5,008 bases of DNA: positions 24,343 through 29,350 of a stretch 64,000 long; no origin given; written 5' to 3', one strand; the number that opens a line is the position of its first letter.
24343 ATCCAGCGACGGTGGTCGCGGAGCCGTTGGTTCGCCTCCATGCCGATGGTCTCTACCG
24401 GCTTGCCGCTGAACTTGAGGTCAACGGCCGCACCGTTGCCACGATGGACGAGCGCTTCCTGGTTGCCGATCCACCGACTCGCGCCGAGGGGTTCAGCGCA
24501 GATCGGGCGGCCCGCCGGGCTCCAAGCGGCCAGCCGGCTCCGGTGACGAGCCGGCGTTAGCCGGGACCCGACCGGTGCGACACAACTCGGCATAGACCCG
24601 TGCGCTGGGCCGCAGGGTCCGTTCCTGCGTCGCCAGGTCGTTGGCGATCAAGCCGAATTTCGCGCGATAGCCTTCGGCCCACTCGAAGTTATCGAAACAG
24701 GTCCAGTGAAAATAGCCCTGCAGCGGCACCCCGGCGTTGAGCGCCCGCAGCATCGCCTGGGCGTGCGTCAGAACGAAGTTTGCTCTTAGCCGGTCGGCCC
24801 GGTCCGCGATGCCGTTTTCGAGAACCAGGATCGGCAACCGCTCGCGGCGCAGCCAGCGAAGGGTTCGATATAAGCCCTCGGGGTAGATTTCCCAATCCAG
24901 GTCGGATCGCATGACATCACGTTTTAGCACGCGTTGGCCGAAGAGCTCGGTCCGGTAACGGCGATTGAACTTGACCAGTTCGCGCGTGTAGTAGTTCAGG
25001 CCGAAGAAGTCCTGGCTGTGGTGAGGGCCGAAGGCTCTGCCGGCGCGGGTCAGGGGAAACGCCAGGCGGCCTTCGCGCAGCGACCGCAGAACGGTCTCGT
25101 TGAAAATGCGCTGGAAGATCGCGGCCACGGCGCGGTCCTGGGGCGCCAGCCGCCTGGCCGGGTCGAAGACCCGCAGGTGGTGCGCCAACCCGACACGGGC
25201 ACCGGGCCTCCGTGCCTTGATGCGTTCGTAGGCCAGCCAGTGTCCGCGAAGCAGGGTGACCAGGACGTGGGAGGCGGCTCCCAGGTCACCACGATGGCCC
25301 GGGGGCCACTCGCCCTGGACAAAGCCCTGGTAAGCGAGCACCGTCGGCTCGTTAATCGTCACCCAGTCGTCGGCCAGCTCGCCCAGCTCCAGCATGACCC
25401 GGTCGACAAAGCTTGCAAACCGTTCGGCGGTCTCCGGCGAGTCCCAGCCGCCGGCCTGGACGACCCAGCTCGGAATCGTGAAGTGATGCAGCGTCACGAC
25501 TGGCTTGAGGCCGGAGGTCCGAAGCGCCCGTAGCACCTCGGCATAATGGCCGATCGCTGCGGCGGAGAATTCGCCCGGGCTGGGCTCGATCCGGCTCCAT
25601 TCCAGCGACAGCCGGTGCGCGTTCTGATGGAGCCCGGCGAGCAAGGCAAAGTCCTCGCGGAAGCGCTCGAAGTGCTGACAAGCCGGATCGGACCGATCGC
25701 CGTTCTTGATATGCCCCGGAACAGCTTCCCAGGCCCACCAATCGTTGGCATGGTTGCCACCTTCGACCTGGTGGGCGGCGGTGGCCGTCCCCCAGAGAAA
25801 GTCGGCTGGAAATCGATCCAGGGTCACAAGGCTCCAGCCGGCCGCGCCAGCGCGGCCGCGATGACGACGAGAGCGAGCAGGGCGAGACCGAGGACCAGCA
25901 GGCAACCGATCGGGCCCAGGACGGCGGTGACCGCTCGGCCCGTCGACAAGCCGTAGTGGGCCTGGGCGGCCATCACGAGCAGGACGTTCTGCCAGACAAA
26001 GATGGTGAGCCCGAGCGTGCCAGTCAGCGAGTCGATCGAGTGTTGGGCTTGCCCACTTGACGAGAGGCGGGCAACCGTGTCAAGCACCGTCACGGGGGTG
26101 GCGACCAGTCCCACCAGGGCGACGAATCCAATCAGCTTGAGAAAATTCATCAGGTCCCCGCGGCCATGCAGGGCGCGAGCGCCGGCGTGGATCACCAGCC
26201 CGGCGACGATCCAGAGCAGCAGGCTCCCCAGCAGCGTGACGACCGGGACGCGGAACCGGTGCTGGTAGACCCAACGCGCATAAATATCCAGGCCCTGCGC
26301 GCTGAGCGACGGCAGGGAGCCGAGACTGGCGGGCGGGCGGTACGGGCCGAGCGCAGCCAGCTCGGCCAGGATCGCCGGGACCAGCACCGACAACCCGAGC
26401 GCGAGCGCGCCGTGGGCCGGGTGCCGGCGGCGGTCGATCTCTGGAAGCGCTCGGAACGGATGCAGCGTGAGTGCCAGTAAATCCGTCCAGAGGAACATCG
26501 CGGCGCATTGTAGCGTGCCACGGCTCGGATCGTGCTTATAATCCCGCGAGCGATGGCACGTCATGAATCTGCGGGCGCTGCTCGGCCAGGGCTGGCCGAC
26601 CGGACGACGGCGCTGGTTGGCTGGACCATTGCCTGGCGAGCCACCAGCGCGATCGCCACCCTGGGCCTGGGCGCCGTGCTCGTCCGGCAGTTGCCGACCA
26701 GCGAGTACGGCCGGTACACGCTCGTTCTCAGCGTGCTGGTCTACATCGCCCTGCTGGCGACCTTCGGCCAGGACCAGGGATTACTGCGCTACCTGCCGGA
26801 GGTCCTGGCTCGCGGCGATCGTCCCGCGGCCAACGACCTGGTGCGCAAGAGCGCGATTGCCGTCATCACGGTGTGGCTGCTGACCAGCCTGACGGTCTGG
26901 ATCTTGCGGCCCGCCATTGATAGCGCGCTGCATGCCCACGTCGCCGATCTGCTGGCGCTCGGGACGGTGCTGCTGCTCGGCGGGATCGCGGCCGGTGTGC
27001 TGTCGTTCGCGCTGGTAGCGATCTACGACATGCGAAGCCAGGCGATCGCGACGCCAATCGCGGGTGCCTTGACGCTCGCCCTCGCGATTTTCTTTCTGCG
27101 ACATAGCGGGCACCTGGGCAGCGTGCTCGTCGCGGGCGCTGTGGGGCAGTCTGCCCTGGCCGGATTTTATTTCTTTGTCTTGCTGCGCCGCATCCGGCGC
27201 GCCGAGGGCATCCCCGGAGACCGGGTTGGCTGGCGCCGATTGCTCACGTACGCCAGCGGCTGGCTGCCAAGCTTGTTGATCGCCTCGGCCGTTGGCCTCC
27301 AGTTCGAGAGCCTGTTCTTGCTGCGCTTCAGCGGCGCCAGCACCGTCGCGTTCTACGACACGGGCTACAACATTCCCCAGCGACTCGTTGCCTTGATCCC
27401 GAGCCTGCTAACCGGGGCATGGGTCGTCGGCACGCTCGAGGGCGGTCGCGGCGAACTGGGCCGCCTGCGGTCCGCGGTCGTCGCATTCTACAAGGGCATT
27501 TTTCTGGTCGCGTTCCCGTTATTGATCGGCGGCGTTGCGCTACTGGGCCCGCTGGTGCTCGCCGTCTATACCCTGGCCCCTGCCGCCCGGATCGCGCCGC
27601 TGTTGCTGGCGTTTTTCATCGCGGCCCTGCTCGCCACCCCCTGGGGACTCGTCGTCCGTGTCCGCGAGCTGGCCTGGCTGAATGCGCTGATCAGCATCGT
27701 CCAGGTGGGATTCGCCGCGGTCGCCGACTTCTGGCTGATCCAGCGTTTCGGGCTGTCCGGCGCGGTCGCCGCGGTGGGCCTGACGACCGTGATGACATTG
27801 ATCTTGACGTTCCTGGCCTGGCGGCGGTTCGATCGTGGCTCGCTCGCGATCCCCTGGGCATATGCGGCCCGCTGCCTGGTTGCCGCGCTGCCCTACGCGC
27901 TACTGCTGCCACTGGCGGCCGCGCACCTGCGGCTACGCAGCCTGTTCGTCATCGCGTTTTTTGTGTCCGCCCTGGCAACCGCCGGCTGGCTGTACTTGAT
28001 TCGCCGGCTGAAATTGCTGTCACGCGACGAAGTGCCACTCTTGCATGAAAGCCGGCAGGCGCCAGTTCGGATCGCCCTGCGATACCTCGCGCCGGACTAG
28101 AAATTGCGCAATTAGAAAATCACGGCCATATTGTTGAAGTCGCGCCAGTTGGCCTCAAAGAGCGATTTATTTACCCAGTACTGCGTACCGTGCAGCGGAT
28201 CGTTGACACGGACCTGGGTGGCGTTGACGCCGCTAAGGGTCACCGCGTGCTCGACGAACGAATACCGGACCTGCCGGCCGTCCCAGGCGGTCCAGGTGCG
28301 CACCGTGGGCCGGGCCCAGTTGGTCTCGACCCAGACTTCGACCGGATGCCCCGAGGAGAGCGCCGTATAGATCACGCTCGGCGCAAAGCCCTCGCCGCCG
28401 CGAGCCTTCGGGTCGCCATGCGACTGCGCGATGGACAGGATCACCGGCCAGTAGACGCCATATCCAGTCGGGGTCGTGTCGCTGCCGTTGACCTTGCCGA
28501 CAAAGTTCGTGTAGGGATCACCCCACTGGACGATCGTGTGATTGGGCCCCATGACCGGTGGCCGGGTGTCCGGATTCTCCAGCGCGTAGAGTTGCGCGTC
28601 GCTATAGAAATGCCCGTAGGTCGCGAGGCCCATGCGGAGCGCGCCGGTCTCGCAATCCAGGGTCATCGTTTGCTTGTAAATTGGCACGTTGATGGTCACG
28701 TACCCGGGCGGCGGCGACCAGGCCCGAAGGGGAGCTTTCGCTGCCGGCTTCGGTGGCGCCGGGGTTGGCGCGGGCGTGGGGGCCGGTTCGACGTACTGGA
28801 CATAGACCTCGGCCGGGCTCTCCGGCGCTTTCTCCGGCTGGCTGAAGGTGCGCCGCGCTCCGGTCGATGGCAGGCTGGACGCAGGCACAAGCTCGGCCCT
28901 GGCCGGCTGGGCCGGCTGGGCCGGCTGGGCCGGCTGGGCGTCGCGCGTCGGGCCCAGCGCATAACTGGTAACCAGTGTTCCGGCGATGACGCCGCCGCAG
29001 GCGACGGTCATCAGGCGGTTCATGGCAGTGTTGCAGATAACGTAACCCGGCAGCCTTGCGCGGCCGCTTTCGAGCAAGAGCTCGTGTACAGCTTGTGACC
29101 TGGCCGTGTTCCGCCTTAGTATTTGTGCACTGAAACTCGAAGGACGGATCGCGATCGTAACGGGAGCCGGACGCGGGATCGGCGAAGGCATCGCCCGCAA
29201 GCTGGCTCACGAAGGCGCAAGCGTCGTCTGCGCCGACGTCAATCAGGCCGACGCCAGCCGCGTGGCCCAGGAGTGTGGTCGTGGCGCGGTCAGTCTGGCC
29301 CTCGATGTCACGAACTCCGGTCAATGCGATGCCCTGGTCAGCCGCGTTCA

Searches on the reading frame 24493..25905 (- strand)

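Call 62: search_protein_families(library=pfam, proteins=[window:24493-25905:-], max_evalue=0.000001)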
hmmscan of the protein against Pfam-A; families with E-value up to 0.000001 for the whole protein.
window:24493-25905:- (470 aa): 1 family
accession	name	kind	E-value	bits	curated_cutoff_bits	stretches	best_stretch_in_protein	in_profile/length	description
PF00232.24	Glyco_hydro_1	-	8.4e-84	282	22.6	1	30-444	3-450/453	Glycosyl hydrolase family 1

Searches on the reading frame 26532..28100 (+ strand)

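Call 62: search_protein_families(library=pfam, proteins=[window:26532-28100:+], max_evalue=0.000001)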
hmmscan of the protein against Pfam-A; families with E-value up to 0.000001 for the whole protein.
window:26532-28100:+ (522 aa): 1 family
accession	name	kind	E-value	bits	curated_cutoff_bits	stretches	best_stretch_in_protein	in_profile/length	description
PF01943.22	Polysacc_synt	-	4.1e-12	46.5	28.2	1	31-297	7-266/274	Polysaccharide biosynthesis protein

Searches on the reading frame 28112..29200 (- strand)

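Call 75: search_protein_families(library=pfam, proteins=[window:28112-29200:-], max_evalue=0.0001)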
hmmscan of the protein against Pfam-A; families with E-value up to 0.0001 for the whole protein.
window:28112-29200:- (362 aa): 1 family
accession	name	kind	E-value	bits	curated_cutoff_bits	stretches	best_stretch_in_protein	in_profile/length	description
PF13529.12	Peptidase_C39_2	-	1.3e-12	48.9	24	1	170-335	1-142/143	Peptidase_C39 like family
